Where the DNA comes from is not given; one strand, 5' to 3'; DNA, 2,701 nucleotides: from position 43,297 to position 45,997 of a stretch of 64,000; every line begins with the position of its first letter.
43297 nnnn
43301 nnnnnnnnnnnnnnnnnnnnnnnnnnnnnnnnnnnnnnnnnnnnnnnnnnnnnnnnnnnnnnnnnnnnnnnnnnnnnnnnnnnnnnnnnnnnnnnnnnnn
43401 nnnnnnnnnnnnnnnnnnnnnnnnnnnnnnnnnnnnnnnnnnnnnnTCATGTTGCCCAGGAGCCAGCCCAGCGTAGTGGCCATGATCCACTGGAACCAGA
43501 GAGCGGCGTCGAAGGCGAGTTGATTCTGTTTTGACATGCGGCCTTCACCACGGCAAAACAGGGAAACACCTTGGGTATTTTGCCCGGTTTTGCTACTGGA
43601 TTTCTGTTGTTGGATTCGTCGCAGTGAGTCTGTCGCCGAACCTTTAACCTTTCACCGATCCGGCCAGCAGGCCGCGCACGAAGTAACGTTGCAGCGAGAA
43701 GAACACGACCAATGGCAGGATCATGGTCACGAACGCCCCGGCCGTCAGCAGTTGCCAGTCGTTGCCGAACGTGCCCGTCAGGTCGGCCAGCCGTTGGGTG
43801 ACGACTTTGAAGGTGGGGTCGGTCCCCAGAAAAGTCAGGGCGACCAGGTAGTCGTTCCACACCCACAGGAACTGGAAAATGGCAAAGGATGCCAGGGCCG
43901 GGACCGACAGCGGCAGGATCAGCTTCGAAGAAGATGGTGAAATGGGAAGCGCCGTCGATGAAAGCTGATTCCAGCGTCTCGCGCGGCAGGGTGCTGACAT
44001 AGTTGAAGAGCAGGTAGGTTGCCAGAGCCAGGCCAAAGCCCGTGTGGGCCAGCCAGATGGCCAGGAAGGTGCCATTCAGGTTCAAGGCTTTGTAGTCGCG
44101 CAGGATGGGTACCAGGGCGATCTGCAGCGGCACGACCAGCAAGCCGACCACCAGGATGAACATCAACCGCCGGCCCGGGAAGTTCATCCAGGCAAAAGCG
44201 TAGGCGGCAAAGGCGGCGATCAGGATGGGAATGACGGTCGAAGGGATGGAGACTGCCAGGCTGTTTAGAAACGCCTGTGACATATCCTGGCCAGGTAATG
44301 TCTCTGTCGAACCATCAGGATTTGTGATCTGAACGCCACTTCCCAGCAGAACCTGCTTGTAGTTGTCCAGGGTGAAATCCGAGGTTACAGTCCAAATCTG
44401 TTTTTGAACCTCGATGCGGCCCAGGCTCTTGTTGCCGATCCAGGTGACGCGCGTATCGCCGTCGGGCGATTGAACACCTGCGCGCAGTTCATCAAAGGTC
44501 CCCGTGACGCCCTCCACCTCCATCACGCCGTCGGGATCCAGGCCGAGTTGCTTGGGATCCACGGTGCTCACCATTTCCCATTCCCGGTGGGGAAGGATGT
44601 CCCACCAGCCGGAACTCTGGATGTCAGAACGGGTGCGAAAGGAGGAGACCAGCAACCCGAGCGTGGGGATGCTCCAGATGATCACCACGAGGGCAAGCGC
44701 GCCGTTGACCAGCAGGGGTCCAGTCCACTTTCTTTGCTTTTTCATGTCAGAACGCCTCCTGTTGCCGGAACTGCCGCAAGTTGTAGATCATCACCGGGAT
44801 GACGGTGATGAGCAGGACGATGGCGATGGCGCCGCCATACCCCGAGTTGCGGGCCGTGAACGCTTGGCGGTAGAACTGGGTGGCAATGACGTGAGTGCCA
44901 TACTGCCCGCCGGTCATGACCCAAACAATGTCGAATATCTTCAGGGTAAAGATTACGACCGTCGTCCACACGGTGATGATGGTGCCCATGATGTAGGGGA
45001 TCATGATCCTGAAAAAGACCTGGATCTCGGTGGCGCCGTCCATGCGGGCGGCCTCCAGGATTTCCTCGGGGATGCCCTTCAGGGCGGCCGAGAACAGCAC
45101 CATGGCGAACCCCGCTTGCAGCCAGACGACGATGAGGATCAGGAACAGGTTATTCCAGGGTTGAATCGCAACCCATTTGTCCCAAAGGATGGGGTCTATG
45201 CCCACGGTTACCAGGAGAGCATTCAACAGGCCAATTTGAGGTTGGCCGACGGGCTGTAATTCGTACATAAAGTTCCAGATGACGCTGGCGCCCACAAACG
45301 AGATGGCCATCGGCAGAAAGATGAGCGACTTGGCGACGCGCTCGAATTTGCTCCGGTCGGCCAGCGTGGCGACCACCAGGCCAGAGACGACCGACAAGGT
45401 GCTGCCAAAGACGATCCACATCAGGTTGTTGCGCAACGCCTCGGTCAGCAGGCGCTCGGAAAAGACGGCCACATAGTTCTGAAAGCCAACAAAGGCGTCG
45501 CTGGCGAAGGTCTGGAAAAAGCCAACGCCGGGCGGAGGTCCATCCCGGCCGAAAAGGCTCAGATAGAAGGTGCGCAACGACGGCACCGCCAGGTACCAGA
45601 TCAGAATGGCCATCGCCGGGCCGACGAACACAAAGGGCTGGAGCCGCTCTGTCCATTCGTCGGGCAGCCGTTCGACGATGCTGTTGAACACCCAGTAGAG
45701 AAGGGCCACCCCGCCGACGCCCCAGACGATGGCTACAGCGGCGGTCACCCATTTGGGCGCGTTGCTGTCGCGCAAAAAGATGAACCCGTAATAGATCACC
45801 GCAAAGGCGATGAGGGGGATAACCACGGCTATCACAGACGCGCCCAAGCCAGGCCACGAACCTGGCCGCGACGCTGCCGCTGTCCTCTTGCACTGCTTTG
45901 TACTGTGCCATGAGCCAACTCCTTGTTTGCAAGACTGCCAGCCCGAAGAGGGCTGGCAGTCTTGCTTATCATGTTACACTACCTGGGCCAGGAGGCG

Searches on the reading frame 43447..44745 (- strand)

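Call 8: search_protein_families(library=pfam, proteins=[window:43447-44745:-])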
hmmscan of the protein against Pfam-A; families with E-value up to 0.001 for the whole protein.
window:43447-44745:- (432 aa): 0 families

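Call 9: search_protein_families(library=ncbifam, proteins=[window:43447-44745:-])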
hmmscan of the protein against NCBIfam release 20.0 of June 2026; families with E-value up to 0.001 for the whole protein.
window:43447-44745:- (432 aa): 5 families
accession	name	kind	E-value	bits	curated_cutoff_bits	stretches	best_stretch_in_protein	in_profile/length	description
NF040932.1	ABC_arch_GlcU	equivalog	7.7e-17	61.8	340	1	153-274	56-180/272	glucose ABC transporter permease GlcU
NF008210.0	PRK10973.1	equivalog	1.5e-13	51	297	1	155-274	73-190/281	sn-glycerol-3-phosphate ABC transporter permease UgpE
NF008231.0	PRK10998.1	equivalog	2.5e-10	40.4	261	1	124-272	54-203/296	maltose ABC transporter permease MalG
NF007047.0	PRK09500.1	equivalog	7.6e-08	32.3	326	1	153-272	54-173/257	spermidine/putrescine ABC transporter permease PotC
TIGR01581.1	Mo_ABC_porter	hypoth_equivalog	0.00012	21.6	210.3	1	148-229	12-93/225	ABC transporter permease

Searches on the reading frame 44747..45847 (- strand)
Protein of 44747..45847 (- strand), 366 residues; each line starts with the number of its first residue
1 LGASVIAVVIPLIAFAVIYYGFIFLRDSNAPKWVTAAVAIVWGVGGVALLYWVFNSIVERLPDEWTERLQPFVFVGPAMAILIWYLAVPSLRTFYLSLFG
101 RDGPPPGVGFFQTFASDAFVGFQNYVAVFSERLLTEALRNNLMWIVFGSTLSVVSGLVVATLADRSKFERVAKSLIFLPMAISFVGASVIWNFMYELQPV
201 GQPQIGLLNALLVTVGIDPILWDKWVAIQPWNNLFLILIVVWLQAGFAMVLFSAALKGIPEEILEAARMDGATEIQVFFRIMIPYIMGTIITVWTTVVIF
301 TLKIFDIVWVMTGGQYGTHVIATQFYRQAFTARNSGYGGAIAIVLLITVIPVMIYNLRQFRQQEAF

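Call 8: search_protein_families(library=pfam, proteins=[window:44747-45847:-])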
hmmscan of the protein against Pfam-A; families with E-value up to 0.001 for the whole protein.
window:44747-45847:- (366 aa): 1 family
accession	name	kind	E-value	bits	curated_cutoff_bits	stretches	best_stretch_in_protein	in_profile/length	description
PF00528.27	BPD_transp_1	-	1.7e-16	60.9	26.4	1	153-357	2-178/184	Binding-protein-dependent transport system inner membrane component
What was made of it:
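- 44747..45847 (-): ABC permease 1 (MalF/UgpA-like, 366 aa). PF00528 E=1.7e-16 (call 8).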

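Call 9: search_protein_families(library=ncbifam, proteins=[window:44747-45847:-])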
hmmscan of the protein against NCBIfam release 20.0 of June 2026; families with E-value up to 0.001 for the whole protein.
window:44747-45847:- (366 aa): 16 families
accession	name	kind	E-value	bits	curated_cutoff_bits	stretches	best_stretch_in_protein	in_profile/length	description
NF040931.1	ABC_arch_GlcT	equivalog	1.7e-29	103.3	360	1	116-358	33-273/278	glucose ABC transporter permease GlcT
NF007852.0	PRK10561.1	equivalog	1.4e-23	84.2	335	1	66-359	9-287/295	sn-glycerol-3-phosphate ABC transporter permease UgpA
NF008232.0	PRK10999.1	equivalog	1.2e-13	50.7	392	1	119-361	264-516/520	maltose ABC transporter permease MalF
NF007044.0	PRK09497.1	equivalog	5.9e-13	48.9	348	1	78-355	15-269/285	spermidine/putrescine ABC transporter permease PotB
TIGR03262.1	PhnU2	equivalog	6.7e-09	34.9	593.25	1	117-364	35-262/546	putative 2-aminoethylphosphonate ABC transporter permease subunit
NF007047.0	PRK09500.1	equivalog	7.4e-09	35.6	326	1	239-354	134-247/257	spermidine/putrescine ABC transporter permease PotC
NF007963.0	PRK10683.1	equivalog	6.9e-07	29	489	1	120-362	81-312/317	putrescine ABC transporter permease PotH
NF040932.1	ABC_arch_GlcU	equivalog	1.5e-06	28.1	340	1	245-355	145-253/272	glucose ABC transporter permease GlcU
TIGR00969.1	3a0106s02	subfamily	2.1e-06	27.4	240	1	118-355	43-263/272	sulfate ABC transporter permease subunit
TIGR02141.1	modB_ABC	equivalog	3e-06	27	182.6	1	247-357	94-204/208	molybdate ABC transporter permease subunit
NF011624.0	PRK15050.1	equivalog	4.5e-06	26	247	1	113-357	50-281/297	2-aminoethylphosphonate ABC transporter permease subunit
TIGR03416.1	ABC_choXWV_perm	equivalog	0.00016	21.2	363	1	250-349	167-262/267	choline ABC transporter permease subunit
NF043074.1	MMSYN1_0196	equivalog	0.00016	21.1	350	1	236-354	141-257/277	spermidine/putrescine ABC transporter permease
NF007889.0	PRK10592.1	equivalog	0.00028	20.6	476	1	192-336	103-241/281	putrescine ABC transporter permease PotI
NF008049.0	PRK10782.1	subfamily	0.0004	20.1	212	1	245-350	101-201/217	methionine ABC transporter permease MetI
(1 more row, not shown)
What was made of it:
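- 44747..45847 (-): NCBIfam GlcT/UgpA/MalF-like (call 9).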
